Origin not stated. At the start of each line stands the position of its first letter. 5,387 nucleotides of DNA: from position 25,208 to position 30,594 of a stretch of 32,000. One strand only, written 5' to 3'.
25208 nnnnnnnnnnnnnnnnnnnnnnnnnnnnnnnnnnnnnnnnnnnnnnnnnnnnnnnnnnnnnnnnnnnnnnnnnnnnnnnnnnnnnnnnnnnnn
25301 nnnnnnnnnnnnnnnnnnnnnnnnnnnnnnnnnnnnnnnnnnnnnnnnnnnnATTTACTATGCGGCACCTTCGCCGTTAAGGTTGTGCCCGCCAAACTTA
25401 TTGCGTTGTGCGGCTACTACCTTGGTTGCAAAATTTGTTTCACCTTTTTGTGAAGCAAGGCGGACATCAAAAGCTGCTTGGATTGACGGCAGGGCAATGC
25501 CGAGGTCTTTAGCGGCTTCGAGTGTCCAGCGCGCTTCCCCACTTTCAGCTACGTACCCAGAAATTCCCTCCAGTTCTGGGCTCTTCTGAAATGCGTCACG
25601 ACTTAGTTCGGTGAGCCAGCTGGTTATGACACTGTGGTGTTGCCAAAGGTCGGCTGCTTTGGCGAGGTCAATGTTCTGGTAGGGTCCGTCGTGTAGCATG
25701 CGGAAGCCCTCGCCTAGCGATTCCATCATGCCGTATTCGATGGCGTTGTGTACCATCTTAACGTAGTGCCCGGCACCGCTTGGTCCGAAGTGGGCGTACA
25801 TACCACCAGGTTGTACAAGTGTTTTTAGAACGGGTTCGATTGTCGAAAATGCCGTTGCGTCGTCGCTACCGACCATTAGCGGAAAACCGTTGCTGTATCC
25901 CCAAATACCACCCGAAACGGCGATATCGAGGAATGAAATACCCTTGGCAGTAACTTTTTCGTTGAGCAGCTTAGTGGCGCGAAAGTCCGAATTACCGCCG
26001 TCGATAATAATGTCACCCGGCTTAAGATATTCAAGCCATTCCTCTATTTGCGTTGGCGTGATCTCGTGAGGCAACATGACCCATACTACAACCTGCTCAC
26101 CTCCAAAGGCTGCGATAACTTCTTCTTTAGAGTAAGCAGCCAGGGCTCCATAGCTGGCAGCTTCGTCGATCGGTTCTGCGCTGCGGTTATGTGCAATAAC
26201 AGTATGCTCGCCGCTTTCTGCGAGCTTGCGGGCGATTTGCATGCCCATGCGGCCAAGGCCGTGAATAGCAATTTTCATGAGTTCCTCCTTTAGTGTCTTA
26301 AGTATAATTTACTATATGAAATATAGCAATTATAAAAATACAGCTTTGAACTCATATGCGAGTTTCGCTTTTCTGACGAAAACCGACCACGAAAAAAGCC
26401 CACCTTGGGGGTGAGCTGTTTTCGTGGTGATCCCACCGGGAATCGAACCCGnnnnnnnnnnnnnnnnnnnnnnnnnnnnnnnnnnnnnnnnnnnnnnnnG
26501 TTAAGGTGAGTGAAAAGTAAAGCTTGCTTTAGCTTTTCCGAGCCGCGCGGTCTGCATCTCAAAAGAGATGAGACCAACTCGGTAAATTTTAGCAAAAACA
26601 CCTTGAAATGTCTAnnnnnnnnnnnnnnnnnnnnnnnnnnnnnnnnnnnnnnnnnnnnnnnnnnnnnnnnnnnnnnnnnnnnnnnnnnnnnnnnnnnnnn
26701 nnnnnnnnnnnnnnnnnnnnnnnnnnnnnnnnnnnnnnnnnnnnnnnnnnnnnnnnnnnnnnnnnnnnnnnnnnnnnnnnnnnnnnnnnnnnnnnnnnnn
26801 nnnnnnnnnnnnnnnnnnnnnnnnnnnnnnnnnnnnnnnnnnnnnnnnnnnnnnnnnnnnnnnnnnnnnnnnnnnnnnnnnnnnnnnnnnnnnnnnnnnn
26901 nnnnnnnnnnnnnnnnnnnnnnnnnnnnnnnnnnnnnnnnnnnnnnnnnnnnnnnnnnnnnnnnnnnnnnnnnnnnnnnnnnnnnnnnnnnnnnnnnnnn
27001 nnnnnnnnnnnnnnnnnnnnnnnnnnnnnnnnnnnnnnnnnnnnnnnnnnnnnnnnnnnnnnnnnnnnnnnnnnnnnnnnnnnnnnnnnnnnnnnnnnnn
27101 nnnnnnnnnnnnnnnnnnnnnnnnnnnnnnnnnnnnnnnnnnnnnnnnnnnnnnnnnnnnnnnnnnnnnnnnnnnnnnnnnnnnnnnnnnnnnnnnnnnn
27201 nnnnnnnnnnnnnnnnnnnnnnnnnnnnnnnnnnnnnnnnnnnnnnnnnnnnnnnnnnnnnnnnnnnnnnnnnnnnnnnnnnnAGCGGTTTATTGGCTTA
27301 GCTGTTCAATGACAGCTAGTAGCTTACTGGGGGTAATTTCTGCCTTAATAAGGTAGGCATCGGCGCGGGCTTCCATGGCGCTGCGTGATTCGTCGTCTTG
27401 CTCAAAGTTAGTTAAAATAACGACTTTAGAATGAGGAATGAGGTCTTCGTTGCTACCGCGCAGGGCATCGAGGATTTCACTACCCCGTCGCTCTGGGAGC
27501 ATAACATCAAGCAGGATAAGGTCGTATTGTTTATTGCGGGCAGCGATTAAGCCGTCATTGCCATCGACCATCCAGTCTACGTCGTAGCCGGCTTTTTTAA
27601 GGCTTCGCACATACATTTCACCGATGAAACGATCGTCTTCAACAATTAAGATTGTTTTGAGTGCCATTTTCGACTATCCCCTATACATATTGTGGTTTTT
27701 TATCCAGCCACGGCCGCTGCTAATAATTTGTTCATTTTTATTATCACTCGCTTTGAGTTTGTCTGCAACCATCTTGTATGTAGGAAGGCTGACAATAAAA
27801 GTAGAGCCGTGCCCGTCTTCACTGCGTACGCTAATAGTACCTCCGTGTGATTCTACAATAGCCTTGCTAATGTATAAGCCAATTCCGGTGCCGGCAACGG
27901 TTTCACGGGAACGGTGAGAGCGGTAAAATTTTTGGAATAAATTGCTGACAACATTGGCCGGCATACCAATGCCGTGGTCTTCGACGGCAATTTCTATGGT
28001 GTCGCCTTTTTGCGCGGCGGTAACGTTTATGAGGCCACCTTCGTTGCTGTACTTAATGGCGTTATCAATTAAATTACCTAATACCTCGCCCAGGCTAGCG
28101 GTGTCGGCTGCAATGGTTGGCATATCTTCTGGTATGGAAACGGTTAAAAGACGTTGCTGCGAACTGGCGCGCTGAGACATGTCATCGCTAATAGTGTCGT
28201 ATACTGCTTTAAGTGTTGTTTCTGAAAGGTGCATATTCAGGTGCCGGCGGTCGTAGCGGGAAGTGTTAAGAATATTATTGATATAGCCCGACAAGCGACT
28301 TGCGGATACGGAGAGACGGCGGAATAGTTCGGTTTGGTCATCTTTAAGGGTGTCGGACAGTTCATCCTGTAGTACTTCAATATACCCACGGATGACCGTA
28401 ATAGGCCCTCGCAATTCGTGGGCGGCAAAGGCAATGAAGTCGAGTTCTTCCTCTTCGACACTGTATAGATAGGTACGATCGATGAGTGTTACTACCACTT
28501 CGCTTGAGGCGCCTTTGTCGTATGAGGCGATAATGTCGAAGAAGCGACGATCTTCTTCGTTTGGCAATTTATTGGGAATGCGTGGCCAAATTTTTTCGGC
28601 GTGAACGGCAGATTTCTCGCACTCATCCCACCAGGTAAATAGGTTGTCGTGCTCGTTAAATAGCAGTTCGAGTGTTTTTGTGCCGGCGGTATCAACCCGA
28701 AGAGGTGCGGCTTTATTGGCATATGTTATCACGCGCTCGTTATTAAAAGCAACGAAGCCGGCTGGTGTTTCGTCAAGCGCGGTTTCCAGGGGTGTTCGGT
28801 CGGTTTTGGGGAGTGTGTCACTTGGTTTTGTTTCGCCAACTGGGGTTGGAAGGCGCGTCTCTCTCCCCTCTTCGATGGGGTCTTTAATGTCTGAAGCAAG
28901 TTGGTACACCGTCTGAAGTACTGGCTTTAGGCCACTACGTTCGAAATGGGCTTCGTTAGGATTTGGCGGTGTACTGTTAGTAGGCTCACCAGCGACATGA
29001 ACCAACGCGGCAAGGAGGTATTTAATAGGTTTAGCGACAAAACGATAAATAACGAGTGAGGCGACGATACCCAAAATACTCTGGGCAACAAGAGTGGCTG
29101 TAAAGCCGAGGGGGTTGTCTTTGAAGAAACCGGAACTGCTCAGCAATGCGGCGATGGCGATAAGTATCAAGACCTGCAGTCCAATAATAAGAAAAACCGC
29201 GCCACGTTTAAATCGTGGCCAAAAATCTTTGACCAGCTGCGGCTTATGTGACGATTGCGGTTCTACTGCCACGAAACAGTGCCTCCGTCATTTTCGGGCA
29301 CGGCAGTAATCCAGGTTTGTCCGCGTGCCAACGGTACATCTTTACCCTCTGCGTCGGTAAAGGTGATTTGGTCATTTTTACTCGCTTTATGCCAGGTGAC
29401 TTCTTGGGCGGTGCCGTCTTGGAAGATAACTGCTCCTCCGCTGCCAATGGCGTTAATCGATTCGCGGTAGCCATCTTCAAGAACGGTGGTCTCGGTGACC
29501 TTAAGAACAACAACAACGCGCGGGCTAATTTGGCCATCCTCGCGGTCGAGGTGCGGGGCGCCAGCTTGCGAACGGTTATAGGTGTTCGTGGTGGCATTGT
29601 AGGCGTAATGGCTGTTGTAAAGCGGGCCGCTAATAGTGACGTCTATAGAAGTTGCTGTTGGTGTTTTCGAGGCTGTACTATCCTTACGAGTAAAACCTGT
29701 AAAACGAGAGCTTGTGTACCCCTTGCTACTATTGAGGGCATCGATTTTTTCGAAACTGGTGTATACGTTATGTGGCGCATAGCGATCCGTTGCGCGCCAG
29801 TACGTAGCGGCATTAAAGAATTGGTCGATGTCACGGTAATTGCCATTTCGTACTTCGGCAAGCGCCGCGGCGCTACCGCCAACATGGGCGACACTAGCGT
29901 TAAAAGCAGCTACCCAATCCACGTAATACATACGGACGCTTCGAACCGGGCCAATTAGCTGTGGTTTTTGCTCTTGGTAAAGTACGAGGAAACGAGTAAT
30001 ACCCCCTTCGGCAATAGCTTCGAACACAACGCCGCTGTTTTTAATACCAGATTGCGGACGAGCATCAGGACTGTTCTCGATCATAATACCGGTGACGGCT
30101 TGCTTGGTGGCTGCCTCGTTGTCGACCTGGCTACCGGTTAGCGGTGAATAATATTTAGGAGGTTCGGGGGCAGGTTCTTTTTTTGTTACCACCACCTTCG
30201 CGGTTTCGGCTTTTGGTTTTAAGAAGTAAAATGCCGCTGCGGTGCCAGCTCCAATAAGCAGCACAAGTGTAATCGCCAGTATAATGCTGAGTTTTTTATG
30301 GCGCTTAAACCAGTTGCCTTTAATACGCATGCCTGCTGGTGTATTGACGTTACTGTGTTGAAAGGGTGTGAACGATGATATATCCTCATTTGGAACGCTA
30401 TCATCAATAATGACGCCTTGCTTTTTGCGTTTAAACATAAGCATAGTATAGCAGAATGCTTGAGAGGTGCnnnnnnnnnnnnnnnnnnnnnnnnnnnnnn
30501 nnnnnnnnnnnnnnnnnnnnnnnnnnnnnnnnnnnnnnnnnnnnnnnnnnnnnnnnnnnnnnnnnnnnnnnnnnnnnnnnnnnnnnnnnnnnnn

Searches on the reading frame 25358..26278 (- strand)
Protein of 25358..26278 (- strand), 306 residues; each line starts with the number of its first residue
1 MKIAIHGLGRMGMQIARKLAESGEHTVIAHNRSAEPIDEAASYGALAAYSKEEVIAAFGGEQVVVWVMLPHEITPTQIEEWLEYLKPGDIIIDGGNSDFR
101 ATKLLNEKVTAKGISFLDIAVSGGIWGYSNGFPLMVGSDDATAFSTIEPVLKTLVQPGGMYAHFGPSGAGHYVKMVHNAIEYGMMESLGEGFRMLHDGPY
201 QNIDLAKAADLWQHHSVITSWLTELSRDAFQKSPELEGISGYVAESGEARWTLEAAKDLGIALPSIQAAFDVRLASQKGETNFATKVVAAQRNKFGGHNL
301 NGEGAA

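Call 59: search_protein_families(library=pfam, proteins=[window:25358-26278:-], max_evalue=0.00001)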
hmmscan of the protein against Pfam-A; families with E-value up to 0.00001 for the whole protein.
window:25358-26278:- (306 aa): 3 families
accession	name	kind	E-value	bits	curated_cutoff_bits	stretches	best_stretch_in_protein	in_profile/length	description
PF03446.21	NAD_binding_2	-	6e-29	101.6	21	1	2-154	1-152/161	NAD binding domain of 6-phosphogluconate dehydrogenase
PF00393.24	6PGD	-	6.1e-20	72.2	27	1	170-290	1-127/290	6-phosphogluconate dehydrogenase, C-terminal domain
PF03807.23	F420_oxidored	-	3.1e-07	31.4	21.6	1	2-94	1-91/94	NADP oxidoreductase coenzyme F420-dependent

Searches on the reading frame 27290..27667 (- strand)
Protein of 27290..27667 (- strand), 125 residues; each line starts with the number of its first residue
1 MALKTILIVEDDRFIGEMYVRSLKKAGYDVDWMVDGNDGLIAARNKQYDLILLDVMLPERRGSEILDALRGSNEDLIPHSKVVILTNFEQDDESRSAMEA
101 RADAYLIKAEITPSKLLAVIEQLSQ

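Call 59: search_protein_families(library=pfam, proteins=[window:27290-27667:-], max_evalue=0.00001)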
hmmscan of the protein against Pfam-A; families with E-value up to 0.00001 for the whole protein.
window:27290-27667:- (125 aa): 1 family
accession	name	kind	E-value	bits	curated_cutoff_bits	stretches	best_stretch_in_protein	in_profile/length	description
PF00072.30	Response_reg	-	2.9e-20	72.9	30.2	1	6-120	1-110/111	Response regulator receiver domain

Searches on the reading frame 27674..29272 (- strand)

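Call 59: search_protein_families(library=pfam, proteins=[window:27674-29272:-], max_evalue=0.00001)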
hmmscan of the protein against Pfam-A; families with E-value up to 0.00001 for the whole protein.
window:27674-29272:- (532 aa): 2 families
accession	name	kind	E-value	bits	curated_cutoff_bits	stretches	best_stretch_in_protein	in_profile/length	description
PF02518.31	HATPase_c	-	4.3e-30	104.8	26.4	1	390-498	2-109/111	Histidine kinase-, DNA gyrase B-, and HSP90-like ATPase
PF00512.31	HisKA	-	8e-15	55.1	26.9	1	278-341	4-64/66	His Kinase A (phospho-acceptor) domain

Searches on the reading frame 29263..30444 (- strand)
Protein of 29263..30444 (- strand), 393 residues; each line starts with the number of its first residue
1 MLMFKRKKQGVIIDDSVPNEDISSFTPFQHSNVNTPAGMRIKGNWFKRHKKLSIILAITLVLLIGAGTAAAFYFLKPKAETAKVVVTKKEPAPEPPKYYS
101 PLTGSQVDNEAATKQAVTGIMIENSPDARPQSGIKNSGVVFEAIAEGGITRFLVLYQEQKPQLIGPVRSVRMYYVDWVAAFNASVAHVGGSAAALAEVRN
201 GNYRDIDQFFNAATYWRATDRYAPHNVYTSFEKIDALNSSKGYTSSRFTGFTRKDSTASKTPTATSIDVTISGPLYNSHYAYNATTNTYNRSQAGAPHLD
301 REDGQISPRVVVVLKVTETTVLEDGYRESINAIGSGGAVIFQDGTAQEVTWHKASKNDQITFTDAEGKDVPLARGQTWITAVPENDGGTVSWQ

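Call 59: search_protein_families(library=pfam, proteins=[window:29263-30444:-], max_evalue=0.00001)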
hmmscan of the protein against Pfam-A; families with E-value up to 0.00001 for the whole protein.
window:29263-30444:- (393 aa): 2 families
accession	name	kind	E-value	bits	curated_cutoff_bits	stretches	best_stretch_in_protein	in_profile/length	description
PF11258.13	DUF3048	-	3.7e-44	150.9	25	1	102-243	1-147/148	Protein of unknown function (DUF3048) N-terminal domain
PF17479.7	DUF3048_C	-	9.1e-27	94.1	25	1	277-379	9-114/114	Protein of unknown function (DUF3048) C-terminal domain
